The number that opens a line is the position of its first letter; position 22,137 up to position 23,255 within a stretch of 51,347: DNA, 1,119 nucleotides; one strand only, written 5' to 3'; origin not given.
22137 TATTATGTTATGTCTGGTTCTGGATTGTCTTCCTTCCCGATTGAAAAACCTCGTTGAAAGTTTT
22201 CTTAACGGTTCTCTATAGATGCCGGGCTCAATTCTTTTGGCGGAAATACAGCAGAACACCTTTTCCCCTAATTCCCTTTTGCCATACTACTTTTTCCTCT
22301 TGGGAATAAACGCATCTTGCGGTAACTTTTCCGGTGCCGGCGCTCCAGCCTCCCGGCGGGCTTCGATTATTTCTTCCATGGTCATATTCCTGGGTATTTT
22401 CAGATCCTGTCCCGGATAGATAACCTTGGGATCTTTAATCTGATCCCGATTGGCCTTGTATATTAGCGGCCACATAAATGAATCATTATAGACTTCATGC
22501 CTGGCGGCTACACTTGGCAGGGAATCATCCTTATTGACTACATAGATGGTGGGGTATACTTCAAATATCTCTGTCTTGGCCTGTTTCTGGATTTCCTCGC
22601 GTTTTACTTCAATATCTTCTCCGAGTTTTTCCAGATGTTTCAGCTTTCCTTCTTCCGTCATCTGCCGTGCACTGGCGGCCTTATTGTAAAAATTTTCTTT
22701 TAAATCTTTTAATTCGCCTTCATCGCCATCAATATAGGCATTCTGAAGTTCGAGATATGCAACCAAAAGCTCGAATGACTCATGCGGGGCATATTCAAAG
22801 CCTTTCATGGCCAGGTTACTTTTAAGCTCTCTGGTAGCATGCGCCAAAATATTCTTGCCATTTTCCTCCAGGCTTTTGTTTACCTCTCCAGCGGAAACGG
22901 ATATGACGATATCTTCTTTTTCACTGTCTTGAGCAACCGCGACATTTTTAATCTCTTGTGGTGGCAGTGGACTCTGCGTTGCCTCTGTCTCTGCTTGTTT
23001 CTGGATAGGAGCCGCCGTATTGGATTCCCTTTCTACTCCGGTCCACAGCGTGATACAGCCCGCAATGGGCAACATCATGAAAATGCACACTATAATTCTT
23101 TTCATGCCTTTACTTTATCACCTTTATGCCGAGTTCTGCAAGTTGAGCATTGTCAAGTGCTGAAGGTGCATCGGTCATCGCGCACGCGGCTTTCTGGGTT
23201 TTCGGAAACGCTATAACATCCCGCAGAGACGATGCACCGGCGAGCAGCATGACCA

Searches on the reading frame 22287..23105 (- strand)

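Call 68: search_protein_families(library=pfam, proteins=[window:22287-23105:-], max_evalue=0.0001)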
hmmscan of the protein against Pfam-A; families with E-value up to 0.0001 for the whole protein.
window:22287-23105:- (272 aa): 1 family
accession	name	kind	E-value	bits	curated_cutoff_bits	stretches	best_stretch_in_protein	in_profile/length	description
PF01476.26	LysM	-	3.2e-06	27.4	20.9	1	188-238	1-43/43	LysM domain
